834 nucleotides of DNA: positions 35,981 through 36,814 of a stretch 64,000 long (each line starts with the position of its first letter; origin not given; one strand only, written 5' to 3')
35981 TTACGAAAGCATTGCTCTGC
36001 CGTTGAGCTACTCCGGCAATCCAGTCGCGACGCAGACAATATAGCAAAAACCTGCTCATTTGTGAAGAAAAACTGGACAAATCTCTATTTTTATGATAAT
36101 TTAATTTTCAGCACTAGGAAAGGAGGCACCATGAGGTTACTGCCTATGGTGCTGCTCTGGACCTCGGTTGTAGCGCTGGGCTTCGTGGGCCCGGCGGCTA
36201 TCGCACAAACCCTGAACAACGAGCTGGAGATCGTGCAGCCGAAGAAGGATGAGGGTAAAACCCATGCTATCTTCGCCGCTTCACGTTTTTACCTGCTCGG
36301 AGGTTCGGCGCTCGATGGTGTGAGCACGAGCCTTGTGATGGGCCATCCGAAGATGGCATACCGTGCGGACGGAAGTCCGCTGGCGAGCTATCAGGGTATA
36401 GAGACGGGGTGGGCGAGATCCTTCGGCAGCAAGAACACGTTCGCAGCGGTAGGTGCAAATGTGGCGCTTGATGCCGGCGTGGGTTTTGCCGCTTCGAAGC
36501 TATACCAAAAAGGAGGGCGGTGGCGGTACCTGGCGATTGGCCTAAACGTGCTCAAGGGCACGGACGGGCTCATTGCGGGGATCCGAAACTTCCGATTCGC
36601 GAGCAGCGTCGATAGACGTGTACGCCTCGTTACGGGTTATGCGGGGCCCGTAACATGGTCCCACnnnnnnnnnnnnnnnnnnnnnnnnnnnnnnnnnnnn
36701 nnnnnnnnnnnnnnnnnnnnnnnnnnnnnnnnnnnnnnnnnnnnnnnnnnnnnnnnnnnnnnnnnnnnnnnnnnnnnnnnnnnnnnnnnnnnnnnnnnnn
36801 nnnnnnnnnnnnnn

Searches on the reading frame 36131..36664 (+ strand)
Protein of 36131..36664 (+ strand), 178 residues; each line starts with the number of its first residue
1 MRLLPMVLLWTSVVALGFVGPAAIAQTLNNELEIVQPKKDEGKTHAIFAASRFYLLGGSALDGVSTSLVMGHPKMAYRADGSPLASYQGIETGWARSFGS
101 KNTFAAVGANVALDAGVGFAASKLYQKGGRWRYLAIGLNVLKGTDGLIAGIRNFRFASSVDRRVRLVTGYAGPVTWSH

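Call 30: search_protein_families(library=pfam, proteins=[window:36131-36664:+], max_evalue=1)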
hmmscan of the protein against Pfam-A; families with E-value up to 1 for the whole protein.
window:36131-36664:+ (178 aa): 0 families

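Call 43: find_homologous_proteins(query=window:36131-36664:+, max_evalue=0.001)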
Query window:36131-36664:+ (178 aa): 7 proteins with E <= 0.001 among 629 candidates.
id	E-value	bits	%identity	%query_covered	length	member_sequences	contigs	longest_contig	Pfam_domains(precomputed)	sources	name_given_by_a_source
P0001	6.4e-108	376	100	97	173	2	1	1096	-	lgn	-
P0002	1.5e-45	173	57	80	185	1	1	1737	-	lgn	-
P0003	1.1e-43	167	53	82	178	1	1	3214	-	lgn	-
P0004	2.3e-43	166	54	81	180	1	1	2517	-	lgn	-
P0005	1.8e-41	160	53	83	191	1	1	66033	-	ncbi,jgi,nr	ncbi:hypothetical protein C4553_03835 [Candidatus Parcubacteria bacterium]|nr:MAG: hypothetical prot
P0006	6.5e-40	155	52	79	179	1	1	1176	-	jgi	jgi:hypothetical protein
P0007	1.3e-38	151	43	94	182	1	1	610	-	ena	-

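Call 44: find_encoding_contigs(protein=P0005, flank=3000, max_places=3)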
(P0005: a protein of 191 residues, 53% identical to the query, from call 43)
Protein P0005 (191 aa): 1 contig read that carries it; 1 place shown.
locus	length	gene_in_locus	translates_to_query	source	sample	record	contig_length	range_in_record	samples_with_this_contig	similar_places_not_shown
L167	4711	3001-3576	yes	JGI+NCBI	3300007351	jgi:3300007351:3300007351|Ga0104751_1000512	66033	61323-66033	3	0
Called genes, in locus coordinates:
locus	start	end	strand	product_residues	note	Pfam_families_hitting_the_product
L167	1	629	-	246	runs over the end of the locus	PF02535:Zip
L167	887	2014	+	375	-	PF01551:Peptidase_M23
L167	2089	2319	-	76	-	PF13083:KH_KhpA-B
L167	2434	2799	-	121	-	PF00076:RRM_1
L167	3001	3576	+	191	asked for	-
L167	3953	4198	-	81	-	-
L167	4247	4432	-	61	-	-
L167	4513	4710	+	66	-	?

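Call 45: find_encoding_contigs(protein=P0003, flank=3000, max_places=3)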
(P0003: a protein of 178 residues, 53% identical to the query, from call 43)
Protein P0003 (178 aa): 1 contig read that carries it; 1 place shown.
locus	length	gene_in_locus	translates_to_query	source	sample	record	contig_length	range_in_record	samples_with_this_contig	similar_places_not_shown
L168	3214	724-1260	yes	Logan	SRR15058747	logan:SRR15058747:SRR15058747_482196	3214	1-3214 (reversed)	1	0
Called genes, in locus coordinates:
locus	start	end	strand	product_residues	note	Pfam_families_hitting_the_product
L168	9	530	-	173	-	PF00466:Ribosomal_L10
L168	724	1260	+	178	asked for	-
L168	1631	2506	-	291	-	PF00459:Inositol_P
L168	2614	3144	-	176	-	PF00383:dCMP_cyt_deam_1, PF14437:MafB19-deam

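Call 46: find_encoding_contigs(protein=P0004, flank=3000, max_places=3)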
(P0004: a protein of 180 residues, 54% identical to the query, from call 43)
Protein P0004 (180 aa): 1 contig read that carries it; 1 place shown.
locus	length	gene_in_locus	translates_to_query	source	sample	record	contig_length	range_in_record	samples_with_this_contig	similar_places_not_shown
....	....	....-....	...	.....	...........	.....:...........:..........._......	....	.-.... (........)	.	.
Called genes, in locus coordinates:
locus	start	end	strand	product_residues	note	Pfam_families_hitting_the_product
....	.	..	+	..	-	?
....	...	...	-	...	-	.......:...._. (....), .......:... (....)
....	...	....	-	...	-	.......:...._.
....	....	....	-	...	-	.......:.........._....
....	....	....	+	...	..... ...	-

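Call 47: find_encoding_contigs(protein=P0001, flank=3000, max_places=3)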
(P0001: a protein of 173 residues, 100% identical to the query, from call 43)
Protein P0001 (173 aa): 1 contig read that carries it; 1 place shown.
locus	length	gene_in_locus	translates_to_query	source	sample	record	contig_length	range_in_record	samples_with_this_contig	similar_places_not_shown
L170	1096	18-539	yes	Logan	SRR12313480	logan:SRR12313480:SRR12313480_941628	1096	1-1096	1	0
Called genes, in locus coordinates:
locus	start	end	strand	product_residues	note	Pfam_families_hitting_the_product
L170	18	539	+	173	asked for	-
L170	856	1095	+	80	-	?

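Call 48: find_encoding_contigs(protein=P0002, flank=3000, max_places=3)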
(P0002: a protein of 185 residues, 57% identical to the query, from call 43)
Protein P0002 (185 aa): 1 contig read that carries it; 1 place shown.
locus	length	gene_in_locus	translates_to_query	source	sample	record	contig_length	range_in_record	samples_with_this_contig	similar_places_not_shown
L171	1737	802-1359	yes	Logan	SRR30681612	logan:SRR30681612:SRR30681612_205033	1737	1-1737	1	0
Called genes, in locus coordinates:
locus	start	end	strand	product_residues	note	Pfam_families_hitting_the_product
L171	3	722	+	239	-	?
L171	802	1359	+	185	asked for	-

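Call 54: find_encoding_contigs(protein=P0006, flank=3000, max_places=3)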
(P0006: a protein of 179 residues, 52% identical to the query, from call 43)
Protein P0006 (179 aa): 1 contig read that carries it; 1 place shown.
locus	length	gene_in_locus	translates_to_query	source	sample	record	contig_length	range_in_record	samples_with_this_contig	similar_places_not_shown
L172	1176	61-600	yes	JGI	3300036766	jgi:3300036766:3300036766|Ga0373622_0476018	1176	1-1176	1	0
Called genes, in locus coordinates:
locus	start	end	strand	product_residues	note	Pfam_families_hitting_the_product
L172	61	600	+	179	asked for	-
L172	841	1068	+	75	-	-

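Call 58: find_homologous_proteins(query=A3, max_evalue=0.001)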
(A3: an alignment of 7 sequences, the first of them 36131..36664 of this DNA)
Query A3 (7 sequences) (178 aa, profile of the alignment): 82 proteins with E <= 0.001 among 8000 candidates.
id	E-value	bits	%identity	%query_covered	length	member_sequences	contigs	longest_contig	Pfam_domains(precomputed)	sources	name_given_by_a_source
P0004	3.9e-85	302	54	81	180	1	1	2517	-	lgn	-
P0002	7.4e-85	301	57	80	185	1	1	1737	-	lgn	-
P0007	2.6e-82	293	43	94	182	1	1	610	-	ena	-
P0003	4.7e-81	289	53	82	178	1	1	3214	-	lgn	-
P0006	1.0e-80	288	52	79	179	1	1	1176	-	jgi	jgi:hypothetical protein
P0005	8.4e-79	281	53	83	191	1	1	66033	-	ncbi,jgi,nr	ncbi:hypothetical protein C4553_03835 [Candidatus Parcubacteria bacterium]|nr:MAG: hypothetical prot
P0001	2.3e-73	264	100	97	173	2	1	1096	-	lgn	-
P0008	3.3e-73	263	52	80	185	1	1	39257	-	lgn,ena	-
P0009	4.7e-73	263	49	94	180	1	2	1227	-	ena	-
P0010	1.2e-72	261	50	94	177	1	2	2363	-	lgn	-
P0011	1.7e-71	258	45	93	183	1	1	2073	-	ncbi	-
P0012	3.0e-70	254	46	93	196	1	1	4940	-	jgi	jgi:hypothetical protein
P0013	3.1e-70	254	49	81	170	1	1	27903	-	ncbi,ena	-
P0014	5.1e-70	253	47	89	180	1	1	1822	-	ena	-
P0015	1.7e-69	251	55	80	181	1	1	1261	-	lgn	-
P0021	3.2e-65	237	47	98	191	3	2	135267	-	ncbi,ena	-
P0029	3.4e-60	221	53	79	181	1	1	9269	-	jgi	jgi:hypothetical protein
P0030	9.1e-60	219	52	93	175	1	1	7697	-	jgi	jgi:hypothetical protein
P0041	3.8e-55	204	43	88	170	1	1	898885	-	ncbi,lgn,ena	-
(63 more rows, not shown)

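Call 59: find_encoding_contigs(protein=P0008, flank=2500, max_places=2)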
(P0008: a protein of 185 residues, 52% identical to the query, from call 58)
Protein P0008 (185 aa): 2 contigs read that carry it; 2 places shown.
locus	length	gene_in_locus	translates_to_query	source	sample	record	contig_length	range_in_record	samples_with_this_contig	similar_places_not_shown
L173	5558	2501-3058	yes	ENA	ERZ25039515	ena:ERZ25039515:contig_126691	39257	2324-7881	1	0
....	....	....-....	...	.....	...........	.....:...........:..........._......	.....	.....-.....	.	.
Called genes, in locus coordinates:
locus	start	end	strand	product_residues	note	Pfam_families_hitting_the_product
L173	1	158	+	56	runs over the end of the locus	-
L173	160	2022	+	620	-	PF02534:T4SS-DNA_transf (faint), PF01935:DUF87 (weak), PF10412:TrwB_AAD_bind, PF12696:TraG-D_C (weak), PF23477:zf_Tbcl_2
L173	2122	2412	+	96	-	PF03477:ATP-cone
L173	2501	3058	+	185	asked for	-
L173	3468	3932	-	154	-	PF01663:Phosphodiest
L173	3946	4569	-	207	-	PF01663:Phosphodiest (weak)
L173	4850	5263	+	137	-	PF00072:Response_reg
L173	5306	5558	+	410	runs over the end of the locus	PF00437:T2SSE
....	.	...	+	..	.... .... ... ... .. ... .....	-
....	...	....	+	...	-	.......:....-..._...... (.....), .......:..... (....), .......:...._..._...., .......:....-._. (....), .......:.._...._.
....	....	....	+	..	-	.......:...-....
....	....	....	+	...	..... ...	-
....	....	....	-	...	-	?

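Call 60: find_encoding_contigs(protein=P0029, flank=2500, max_places=2)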
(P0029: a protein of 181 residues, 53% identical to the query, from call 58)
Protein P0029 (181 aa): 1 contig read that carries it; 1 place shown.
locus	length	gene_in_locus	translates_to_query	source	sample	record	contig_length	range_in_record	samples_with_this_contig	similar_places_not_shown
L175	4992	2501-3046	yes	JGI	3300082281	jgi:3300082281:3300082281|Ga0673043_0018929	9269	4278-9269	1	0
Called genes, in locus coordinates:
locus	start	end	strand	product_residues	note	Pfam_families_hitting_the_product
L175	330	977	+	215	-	PF02517:Rce1-like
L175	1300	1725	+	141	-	PF03946:Ribosomal_L11_N, PF00298:Ribosomal_L11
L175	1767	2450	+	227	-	PF02223:Thymidylate_kin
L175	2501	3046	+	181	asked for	-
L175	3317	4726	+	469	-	PF02934:GatB_N, PF02637:GatB_Yqey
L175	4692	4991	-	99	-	?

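Call 61: find_encoding_contigs(protein=P0030, flank=2500, max_places=2)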
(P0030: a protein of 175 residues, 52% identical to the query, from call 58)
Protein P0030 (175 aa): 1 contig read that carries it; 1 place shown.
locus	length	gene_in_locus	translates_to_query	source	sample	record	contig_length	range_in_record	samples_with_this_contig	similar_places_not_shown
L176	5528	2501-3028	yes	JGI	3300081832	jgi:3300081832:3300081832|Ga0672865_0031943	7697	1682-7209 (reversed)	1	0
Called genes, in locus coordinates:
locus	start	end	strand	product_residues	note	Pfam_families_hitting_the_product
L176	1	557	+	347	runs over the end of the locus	?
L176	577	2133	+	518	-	PF25523:Ig_RIMBP2 (faint), PF18370:RGI_lyase (faint), PF19077:Big_13 (faint), PF00041:fn3 (weak)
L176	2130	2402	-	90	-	PF01541:GIY-YIG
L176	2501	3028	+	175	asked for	-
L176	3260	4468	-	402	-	-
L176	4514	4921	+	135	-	PF12773:DZR (weak), PF13248:Zn_ribbon_3 (weak), PF13240:Zn_Ribbon_1 (weak)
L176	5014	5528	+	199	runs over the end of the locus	-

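Call 62: find_encoding_contigs(protein=P0021, flank=2500, max_places=2)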
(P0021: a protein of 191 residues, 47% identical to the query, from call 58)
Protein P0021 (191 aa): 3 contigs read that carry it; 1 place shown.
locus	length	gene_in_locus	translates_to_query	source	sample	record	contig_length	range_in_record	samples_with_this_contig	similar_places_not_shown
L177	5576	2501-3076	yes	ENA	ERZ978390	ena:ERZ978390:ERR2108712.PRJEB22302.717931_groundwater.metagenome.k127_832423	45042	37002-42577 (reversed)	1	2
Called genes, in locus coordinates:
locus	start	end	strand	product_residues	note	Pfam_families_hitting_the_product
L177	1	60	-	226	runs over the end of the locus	PF00005:ABC_tran, PF13304:AAA_21 (faint)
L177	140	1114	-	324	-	PF03462:PCRF, PF00472:RF-1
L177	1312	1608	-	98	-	-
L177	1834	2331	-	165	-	-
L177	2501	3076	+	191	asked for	-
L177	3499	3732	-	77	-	-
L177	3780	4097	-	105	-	PF04993:TfoX_N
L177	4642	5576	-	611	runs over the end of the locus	PF02743:dCache_1, PF00672:HAMP, PF00512:HisKA, PF02518:HATPase_c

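Call 63: find_encoding_contigs(protein=P0041, flank=2500, max_places=2)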
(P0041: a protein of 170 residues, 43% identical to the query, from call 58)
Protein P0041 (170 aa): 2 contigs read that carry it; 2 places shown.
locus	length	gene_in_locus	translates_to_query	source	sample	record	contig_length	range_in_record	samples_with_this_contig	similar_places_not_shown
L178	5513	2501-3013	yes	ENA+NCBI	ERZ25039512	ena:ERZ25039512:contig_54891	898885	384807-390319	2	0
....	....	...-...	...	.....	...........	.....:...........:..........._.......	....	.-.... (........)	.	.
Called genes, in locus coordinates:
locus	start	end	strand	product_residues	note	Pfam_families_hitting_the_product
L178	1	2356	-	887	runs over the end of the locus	PF07517:SecA_DEAD, PF01043:SecA_PP_bind, PF21090:P-loop_SecA, PF07516:SecA_SW, PF02810:SEC-C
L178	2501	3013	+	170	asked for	-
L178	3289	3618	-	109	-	PF02482:Ribosomal_S30AE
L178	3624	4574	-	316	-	PF01565:FAD_binding_4, PF02873:MurB_C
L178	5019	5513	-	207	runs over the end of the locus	PF04138:GtrA_DPMS_TM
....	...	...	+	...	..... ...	-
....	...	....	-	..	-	?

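Call 79: predict_structure(alignment_id=A5)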
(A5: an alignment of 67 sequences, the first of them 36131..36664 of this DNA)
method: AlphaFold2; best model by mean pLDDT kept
length: 178 residues; sequences in the alignment: 67
mean_pLDDT: 85.3   pTM: 0.70
mean pLDDT of the five models: 85.3, 85.2, 84.3, 84.3, 83.0
residues with pLDDT >= 90: 120; 70-90: 21; 50-70: 31; < 50: 6
segments of 3 or more residues with pLDDT < 50: 1-3
pLDDT, mean of each block of 10 residues (from residue 1): 54 56 52 60 93 96 93 94 93 88 91 94 96 98 96 93 96 94
secondary structure, 60 per line:
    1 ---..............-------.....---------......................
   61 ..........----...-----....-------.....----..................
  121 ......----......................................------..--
elements in order: H4-17 H25-29 H39-70 E75-77 E83-86 H94-98 H103-126 H131-168

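Call 82: fold_search(model_id=the predicted structure, library=pdb)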
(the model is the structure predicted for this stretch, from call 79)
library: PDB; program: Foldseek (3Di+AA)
matches with E <= 10: 107; with E <= 0.001: 0
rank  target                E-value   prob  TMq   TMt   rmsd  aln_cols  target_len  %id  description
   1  9qdn_F                1.3e+00  0.09  0.23  0.23  10.5       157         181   13  GluA4 in complex with TARP-2, resting state I, structure of TMD/LBD (released 2025-09-24)
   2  5wek_A                1.7e+00  0.09  0.26  0.08  15.8       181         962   14  GluA2 bound to antagonist ZK and GSG1L in digitonin, state 1 (released 2017-08-02)
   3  9rn4_H                1.8e+00  0.07  0.21  0.21  10.2       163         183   13  GluA4 in complex with TARP-2, desensitized state, structure of TMD/LBD domains (released 2025-09-24)
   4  5nl1_C                1.9e+00  0.14  0.23  0.28  10.2       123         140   13  Shigella IpaA-VBS3/TBS in complex with the Talin VBS1 domain 488-512 (released 2018-05-16)
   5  5nl1_A                1.9e+00  0.14  0.23  0.28  10.3       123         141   13  Shigella IpaA-VBS3/TBS in complex with the Talin VBS1 domain 488-512 (released 2018-05-16)
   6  1sj7_A                2.0e+00  0.12  0.24  0.26  11.4       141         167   16  Crystal Structure of Talin Rod 482-655 (released 2004-08-24)
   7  9b5z_F                2.0e+00  0.07  0.23  0.21  10.1       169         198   15  GluA2 flip Q in complex with TARPgamma2 at pH8, consensus structure of LBD-TMD-TARPgamma2 (released 2024-07-31)
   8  8fps_E                2.2e+00  0.07  0.22  0.22  10.6       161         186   12  GluA2 flip Q isoform N619K mutant of AMPA receptor in complex with gain-of-function TARP gamma-2, with 10mM CaCl2, 150 (released 2024-02-28)
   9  9rms_F                2.4e+00  0.07  0.24  0.24  10.8       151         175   13  GluA4 in complex with TARP-2, Resting II state, structure of TMD/LBD domains (released 2025-09-24)
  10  8ex5                  2.9e+00  0.10  0.22  0.12   5.7        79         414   18  Human S1P transporter Spns2 in an outward-facing open conformation (state 4) (released 2023-05-31)
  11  9e9e_B                2.9e+00  0.05  0.22  0.10  10.5       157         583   10  Structure of AMPA receptor GluA2 and auxiliary subunit TARP gamma-2 (LBD-TMD) in complex with anti-miR 17 oligonucleot (released 2026-02-11)
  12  9qfh_W                3.0e+00  0.06  0.20  0.22   9.8       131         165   15  The composite map of of the AMPAR complex GluA3- TARP gamma2 in the apo state. (released 2025-07-09)
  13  8piv_F                3.0e+00  0.06  0.23  0.23  20.3       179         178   12  Homomeric GluA2 flip R/G-unedited Q/R-edited F231A mutant in tandem with TARP gamma-2, desensitized conformation 1 (released 2023-08-30)
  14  8c1q_E                3.0e+00  0.06  0.22  0.23  10.4       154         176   14  Resting state homomeric GluA1 AMPA receptor in complex with TARP gamma 3 (released 2023-08-30)
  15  8c1p_E                3.2e+00  0.06  0.20  0.20  10.6       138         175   12  Active state homomeric GluA1 AMPA receptor in complex with TARP gamma 3 (released 2023-08-30)
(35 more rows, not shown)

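Call 94: find_related_loci(query=A3, collection=viral_contigs, flank=1500)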
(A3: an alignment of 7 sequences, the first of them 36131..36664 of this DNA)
Query A3 (178 aa) in viral_contigs; peptide patterns used: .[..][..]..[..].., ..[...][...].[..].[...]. (x = any residue, [..] = any of these).
89 stretches matched a pattern, but none encodes a relative of the query by tblastn (E <= 1e-3).
